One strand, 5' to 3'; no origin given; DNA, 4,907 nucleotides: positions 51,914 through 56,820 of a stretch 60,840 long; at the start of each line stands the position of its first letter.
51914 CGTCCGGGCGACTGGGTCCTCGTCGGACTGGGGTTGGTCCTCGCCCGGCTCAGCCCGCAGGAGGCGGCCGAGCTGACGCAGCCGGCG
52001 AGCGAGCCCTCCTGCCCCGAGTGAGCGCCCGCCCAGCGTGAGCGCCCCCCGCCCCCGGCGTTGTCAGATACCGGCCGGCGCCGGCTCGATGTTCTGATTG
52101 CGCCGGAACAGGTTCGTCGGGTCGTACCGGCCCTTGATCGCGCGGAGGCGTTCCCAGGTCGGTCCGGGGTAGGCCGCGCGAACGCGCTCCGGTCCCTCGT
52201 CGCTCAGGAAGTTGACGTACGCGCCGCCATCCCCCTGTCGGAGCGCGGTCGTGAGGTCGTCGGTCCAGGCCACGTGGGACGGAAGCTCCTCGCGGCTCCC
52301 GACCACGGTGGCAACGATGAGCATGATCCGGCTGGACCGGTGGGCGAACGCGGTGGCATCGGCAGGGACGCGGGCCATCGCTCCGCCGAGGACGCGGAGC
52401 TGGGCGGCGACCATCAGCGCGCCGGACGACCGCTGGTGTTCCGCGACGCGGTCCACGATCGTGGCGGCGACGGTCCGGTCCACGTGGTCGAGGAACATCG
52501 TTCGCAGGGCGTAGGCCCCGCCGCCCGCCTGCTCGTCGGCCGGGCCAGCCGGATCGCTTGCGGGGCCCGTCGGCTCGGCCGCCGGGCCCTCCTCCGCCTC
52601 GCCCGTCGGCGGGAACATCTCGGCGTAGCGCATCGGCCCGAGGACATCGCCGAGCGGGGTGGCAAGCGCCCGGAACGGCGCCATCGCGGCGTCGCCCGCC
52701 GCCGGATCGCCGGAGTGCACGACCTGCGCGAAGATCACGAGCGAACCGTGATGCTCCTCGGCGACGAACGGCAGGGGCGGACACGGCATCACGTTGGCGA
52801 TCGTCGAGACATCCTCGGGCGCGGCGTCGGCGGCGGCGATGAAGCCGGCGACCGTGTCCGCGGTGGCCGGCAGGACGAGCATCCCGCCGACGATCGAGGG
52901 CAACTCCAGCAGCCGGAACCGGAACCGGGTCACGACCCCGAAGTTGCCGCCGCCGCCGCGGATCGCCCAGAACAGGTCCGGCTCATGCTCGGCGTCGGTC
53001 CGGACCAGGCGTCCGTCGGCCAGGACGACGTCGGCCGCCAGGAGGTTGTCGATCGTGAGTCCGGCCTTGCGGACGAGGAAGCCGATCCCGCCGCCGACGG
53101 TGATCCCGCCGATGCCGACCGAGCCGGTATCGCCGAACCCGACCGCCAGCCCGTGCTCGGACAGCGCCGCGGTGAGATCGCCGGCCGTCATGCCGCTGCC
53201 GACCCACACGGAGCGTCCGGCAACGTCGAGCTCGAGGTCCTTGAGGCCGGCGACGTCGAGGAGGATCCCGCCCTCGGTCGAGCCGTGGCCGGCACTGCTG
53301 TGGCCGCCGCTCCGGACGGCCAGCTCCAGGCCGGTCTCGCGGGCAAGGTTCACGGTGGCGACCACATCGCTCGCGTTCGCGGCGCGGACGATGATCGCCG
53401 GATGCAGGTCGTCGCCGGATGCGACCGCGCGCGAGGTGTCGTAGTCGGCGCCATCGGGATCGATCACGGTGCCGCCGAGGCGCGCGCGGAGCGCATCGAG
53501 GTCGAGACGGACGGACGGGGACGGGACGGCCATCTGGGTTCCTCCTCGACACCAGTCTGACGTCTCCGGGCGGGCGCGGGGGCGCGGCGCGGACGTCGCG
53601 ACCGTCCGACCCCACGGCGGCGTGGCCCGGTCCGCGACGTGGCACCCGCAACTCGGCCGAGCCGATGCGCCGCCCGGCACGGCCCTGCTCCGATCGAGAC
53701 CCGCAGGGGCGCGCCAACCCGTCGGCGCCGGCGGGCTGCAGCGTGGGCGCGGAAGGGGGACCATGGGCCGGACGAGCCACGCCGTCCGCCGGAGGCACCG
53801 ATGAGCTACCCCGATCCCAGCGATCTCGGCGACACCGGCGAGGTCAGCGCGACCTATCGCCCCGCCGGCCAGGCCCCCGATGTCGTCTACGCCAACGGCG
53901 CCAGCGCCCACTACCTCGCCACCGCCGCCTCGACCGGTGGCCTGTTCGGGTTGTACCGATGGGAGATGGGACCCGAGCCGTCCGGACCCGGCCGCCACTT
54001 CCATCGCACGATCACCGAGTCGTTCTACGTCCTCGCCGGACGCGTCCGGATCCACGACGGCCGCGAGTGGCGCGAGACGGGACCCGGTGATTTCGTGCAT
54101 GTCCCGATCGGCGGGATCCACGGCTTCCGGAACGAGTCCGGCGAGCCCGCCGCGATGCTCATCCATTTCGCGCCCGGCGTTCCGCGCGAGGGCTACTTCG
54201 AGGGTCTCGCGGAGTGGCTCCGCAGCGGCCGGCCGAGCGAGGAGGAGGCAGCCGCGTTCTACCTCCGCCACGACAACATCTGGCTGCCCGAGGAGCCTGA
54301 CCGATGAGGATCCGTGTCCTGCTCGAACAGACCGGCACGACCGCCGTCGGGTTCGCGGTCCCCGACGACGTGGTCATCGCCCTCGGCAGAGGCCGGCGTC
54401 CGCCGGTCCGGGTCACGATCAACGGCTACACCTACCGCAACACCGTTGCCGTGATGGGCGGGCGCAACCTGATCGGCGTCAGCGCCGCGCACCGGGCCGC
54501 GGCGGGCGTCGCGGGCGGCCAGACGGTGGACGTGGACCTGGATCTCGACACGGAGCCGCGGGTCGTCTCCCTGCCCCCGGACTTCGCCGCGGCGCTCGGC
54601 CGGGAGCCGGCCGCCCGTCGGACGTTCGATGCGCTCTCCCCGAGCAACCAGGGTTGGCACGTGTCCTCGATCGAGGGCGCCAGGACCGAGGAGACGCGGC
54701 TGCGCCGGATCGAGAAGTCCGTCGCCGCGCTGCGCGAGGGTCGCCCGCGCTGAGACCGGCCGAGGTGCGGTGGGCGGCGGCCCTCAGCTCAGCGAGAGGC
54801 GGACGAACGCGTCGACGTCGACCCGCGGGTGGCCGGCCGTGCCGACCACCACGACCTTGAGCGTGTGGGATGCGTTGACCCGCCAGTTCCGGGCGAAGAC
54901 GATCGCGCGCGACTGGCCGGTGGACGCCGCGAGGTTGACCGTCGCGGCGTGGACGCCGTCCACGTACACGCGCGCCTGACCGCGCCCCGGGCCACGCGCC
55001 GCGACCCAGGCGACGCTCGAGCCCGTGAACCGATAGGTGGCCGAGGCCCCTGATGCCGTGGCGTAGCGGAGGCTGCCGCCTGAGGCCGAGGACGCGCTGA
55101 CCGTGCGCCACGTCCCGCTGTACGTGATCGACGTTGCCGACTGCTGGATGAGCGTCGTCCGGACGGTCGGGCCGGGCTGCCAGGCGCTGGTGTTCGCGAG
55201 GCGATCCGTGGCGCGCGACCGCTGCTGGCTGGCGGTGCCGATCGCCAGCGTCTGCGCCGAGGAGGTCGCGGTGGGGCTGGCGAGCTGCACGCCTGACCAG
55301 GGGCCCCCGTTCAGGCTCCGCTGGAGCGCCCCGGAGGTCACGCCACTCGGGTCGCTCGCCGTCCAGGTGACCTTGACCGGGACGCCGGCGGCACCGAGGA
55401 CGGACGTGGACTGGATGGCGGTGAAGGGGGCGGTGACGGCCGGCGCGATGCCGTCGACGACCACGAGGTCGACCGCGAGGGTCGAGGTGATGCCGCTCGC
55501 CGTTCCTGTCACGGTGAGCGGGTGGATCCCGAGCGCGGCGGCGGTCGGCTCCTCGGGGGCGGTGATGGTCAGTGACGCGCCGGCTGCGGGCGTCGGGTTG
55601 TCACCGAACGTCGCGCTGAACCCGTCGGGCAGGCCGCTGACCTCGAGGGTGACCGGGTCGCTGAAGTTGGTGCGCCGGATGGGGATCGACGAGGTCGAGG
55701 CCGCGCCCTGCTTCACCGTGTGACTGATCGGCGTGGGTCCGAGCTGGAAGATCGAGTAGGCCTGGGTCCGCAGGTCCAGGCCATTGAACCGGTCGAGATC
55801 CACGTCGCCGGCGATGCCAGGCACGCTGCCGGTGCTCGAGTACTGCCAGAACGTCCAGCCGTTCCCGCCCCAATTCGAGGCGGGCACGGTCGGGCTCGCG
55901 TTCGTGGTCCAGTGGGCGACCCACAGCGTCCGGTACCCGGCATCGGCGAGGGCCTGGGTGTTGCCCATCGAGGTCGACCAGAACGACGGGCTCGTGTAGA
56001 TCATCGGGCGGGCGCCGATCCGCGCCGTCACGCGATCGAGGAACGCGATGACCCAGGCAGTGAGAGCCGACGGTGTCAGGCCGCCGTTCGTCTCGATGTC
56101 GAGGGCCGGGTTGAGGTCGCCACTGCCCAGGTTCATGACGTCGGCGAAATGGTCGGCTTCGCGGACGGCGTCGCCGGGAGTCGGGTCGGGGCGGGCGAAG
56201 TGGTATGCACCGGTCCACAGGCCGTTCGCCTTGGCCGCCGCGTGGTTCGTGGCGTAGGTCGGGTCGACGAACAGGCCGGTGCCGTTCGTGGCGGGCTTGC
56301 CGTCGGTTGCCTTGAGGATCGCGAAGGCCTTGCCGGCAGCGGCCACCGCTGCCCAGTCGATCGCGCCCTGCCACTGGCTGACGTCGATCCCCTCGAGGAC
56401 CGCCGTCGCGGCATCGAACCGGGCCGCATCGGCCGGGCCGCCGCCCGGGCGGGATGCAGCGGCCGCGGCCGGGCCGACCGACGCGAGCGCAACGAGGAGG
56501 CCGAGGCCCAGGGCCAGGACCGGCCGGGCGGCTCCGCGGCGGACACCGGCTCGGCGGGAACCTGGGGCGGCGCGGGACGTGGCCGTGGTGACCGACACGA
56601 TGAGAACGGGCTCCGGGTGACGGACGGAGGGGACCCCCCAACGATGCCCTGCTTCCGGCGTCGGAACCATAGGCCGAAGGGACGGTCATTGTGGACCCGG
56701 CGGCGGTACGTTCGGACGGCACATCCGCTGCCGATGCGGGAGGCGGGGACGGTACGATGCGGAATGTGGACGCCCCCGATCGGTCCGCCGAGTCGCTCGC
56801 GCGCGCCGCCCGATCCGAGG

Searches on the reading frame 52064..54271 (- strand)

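Call 75: search_protein_families(library=pfam, proteins=[window:52064-54271:-], max_evalue=0.00001)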
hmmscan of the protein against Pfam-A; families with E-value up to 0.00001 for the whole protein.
window:52064-54271:- (735 aa): 2 families
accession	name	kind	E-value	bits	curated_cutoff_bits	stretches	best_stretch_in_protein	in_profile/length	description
PF01565.28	FAD_binding_4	-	8.4e-29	100.5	26.4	1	291-425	1-138/139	FAD binding domain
PF08031.17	BBE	-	4.3e-11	43.1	20.6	1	684-729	1-45/45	Berberine and berberine like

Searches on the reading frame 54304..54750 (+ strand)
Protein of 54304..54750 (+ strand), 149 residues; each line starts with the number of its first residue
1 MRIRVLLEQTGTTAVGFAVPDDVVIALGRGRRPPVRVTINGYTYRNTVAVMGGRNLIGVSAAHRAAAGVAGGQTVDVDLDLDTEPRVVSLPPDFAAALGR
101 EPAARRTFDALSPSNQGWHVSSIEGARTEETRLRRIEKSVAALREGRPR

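Call 75: search_protein_families(library=pfam, proteins=[window:54304-54750:+], max_evalue=0.00001)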
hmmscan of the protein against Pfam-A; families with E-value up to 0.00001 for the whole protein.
window:54304-54750:+ (149 aa): 2 families
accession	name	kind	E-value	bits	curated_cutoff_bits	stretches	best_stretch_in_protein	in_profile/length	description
PF13376.11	OmdA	-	3.3e-18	65.8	25.6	1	89-146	3-60/60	Bacteriocin-protection, YdeI or OmpD-Associated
PF08922.17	DUF1905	-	6.4e-17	61.9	24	1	9-79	8-81/81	Domain of unknown function (DUF1905)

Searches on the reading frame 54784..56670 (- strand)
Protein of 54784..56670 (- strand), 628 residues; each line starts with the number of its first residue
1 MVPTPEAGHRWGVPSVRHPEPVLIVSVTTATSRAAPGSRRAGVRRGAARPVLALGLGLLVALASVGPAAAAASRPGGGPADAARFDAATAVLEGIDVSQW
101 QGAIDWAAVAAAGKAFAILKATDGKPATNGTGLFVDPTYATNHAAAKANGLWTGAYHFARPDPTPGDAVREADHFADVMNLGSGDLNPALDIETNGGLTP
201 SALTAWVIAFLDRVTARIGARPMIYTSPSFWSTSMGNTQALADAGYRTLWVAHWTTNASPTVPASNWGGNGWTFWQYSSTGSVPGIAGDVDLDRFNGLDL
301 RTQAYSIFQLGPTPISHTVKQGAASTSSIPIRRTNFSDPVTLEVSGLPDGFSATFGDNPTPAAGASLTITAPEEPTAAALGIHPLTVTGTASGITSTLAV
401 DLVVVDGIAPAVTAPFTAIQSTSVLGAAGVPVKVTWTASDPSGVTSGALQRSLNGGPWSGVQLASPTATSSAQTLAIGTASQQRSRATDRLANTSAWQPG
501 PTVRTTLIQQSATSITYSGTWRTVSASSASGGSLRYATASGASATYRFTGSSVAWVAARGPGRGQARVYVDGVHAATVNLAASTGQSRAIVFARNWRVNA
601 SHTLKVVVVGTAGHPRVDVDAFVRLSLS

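Call 75: search_protein_families(library=pfam, proteins=[window:54784-56670:-], max_evalue=0.00001)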
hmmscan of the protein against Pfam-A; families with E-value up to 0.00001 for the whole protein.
window:54784-56670:- (628 aa): 1 family
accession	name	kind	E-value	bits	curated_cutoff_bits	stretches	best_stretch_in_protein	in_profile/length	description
PF01183.26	Glyco_hydro_25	-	6.7e-43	147.5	27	1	95-286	1-180/180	Glycosyl hydrolases family 25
